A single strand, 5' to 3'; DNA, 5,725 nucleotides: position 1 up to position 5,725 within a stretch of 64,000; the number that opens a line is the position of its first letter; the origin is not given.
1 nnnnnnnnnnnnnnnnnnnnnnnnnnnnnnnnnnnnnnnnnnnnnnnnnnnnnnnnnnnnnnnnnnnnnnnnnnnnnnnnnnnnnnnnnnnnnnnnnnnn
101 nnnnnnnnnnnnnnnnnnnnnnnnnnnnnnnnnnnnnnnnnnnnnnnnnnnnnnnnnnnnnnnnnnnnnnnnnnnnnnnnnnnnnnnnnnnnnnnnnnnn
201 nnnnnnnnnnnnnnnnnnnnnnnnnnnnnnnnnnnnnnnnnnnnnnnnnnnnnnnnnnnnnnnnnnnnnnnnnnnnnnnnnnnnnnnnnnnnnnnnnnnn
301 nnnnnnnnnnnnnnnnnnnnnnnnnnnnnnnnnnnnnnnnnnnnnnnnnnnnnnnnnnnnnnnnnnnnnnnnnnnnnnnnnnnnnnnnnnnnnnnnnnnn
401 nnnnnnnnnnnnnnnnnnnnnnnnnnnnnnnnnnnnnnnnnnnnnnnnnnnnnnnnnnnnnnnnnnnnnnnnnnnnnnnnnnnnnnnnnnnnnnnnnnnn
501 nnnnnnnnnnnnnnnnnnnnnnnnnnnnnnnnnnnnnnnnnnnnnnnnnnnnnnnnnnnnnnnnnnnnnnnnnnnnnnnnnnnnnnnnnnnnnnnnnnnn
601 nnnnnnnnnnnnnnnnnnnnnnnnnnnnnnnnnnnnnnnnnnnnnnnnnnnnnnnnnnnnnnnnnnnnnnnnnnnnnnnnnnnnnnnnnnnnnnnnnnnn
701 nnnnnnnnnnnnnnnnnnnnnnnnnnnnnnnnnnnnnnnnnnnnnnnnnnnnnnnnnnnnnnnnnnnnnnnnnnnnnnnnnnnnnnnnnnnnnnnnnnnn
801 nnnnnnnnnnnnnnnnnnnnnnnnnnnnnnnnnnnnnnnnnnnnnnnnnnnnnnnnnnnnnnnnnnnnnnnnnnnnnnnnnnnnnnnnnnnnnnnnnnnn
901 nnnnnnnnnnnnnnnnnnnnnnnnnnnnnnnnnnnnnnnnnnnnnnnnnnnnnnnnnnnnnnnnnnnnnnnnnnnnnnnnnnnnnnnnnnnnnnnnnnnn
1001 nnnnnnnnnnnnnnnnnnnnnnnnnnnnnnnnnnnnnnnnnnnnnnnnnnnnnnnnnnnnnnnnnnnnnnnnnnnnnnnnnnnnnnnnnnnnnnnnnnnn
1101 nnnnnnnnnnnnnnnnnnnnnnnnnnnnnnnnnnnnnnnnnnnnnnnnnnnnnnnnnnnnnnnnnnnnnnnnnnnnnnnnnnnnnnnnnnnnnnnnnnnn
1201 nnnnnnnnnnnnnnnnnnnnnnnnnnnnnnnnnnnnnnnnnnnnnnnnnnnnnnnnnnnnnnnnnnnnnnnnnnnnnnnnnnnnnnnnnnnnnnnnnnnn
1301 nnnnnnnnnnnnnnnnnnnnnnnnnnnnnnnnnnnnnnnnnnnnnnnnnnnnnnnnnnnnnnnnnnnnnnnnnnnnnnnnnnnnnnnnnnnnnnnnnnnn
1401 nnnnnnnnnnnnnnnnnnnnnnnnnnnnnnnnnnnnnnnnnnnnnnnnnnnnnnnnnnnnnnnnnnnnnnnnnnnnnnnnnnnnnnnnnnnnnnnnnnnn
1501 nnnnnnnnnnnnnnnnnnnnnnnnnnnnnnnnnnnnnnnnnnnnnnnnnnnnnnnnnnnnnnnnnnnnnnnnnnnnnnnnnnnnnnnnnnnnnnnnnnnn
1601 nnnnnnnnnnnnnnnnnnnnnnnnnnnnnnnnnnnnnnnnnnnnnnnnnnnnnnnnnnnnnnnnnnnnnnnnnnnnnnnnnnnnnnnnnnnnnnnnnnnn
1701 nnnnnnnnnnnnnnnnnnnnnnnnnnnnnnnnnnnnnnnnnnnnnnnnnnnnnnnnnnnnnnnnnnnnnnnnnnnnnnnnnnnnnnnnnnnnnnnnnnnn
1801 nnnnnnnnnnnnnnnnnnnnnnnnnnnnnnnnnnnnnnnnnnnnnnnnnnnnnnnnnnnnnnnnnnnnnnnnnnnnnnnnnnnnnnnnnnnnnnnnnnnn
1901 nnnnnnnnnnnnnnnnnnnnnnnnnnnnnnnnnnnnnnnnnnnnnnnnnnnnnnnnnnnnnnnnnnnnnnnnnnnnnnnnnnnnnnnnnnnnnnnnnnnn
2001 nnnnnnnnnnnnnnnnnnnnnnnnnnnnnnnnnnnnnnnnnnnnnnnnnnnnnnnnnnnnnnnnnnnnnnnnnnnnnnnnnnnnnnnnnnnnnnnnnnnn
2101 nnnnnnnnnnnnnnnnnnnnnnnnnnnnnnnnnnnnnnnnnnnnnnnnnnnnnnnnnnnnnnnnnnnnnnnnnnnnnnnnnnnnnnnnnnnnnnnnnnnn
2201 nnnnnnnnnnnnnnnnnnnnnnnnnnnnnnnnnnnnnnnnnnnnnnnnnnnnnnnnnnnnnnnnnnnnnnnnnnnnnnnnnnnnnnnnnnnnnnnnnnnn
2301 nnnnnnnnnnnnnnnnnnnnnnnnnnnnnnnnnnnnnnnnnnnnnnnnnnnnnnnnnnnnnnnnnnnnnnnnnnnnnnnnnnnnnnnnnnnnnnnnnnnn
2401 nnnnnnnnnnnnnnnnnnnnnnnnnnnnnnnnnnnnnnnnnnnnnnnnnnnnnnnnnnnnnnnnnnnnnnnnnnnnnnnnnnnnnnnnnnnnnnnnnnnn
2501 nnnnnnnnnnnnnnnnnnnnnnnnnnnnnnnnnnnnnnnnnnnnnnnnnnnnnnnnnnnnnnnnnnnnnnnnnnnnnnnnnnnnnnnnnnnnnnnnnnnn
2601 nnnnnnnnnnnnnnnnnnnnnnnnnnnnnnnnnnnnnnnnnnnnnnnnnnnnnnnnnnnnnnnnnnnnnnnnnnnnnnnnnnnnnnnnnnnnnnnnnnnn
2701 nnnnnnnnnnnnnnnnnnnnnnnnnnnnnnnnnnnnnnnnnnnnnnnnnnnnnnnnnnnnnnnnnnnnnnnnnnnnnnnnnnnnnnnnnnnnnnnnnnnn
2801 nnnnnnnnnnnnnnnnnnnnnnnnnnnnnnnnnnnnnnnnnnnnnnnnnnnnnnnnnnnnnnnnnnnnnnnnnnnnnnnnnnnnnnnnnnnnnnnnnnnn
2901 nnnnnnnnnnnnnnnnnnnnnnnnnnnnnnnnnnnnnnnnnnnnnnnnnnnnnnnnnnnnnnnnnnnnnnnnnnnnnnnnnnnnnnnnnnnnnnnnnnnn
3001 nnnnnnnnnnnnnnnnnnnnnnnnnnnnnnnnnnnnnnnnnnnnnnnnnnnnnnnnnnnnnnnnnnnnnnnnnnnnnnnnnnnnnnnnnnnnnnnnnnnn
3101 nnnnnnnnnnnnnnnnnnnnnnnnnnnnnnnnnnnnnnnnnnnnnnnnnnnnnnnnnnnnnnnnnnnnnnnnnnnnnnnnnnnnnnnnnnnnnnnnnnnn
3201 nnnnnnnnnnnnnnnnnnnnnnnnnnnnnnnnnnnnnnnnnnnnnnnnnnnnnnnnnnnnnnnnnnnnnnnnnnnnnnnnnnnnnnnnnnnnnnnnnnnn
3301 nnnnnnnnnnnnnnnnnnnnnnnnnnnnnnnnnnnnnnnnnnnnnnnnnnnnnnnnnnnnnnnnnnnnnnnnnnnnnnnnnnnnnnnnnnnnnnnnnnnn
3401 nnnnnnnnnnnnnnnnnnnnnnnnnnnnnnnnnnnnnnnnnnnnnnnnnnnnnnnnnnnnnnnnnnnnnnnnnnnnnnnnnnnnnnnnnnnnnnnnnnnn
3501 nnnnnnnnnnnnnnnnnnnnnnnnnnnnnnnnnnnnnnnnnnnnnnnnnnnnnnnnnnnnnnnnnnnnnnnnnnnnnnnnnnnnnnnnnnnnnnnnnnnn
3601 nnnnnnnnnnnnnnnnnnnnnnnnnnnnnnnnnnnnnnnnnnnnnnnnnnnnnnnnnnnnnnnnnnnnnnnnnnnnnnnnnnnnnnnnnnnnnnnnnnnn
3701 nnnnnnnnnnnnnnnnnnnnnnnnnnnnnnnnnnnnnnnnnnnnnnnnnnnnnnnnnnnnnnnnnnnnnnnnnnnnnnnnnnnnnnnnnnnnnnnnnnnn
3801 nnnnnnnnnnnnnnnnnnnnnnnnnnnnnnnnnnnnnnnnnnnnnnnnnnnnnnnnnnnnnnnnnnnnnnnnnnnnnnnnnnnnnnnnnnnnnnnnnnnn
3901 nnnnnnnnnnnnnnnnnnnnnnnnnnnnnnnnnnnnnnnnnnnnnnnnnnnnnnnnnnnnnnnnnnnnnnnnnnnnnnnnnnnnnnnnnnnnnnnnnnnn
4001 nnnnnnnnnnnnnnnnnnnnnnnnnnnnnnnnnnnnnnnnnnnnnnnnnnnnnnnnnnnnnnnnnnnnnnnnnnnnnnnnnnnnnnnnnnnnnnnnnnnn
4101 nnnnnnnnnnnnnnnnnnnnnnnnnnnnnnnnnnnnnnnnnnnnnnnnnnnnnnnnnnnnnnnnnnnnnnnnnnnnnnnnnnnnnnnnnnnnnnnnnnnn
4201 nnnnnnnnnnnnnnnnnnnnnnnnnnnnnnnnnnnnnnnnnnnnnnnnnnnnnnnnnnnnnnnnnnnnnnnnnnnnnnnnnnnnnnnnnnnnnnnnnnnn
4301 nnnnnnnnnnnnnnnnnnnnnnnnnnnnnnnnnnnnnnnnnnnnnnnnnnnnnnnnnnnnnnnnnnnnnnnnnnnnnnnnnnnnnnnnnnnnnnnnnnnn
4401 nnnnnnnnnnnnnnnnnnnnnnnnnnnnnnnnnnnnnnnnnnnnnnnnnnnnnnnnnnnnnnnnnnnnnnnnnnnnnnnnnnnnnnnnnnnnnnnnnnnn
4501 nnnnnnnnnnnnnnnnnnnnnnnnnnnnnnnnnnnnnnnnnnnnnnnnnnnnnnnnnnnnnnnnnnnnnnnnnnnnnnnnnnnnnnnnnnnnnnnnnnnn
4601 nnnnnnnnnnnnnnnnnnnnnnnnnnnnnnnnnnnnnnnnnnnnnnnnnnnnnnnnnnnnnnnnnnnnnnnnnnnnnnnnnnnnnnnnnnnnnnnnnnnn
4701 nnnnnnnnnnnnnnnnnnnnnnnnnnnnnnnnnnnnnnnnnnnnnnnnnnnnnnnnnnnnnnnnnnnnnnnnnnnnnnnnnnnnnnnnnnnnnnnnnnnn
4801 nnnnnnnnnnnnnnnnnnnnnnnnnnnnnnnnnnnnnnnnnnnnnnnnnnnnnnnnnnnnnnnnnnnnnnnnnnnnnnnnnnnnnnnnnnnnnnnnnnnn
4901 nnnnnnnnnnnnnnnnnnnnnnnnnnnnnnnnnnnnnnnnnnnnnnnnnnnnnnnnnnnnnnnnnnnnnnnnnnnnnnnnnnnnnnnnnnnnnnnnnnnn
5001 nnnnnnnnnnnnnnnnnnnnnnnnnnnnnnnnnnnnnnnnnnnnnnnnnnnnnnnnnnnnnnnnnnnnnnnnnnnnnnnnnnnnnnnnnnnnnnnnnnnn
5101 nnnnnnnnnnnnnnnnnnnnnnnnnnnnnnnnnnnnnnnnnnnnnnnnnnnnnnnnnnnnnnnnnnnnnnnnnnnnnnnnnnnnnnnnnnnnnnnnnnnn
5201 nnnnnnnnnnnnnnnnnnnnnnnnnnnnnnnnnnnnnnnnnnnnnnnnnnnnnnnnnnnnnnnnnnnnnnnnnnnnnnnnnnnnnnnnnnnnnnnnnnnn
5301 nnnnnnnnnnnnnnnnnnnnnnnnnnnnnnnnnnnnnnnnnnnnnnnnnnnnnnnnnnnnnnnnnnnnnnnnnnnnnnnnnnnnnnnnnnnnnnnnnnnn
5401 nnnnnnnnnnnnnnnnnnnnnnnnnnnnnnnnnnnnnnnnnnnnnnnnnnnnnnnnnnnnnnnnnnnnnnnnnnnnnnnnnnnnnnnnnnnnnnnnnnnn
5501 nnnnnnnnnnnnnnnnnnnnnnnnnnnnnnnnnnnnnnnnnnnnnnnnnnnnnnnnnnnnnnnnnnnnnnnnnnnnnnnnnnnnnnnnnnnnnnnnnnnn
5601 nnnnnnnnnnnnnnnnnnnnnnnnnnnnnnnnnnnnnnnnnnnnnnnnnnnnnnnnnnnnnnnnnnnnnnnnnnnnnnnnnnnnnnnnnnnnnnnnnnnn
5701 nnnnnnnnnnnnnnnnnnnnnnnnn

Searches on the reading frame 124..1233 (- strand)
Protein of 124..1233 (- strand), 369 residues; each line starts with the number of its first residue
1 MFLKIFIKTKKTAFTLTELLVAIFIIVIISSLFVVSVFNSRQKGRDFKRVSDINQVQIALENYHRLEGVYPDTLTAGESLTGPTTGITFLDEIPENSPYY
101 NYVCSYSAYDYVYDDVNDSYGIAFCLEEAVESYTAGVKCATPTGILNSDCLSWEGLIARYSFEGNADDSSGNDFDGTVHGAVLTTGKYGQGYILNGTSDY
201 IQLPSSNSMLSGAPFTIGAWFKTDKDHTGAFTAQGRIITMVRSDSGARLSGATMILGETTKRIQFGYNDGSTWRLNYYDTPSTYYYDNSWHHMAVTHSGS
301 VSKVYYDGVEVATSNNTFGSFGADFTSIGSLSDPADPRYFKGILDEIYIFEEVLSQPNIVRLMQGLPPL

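Call 58: search_protein_families(library=pfam, proteins=[window:124-1233:-], max_evalue=0.0001)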
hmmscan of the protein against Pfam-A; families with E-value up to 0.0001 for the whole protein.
window:124-1233:- (369 aa): 1 family
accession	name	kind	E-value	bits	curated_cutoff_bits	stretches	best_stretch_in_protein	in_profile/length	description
PF13385.13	Laminin_G_3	-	2.5e-22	80.1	27.6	1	195-359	1-150/151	Concanavalin A-like lectin/glucanases superfamily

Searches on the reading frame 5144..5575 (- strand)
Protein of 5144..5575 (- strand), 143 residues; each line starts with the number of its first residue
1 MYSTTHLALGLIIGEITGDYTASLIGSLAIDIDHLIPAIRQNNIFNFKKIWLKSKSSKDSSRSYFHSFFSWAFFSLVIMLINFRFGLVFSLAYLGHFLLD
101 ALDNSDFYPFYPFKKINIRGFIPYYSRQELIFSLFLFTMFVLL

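Call 58: search_protein_families(library=pfam, proteins=[window:5144-5575:-], max_evalue=0.0001)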
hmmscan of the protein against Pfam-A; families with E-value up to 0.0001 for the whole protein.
window:5144-5575:- (143 aa): 1 family
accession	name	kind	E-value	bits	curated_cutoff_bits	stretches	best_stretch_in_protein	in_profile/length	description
PF04307.19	YdjM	-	1.1e-12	48.2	29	1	1-139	1-145/176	YdjM inner membrane protein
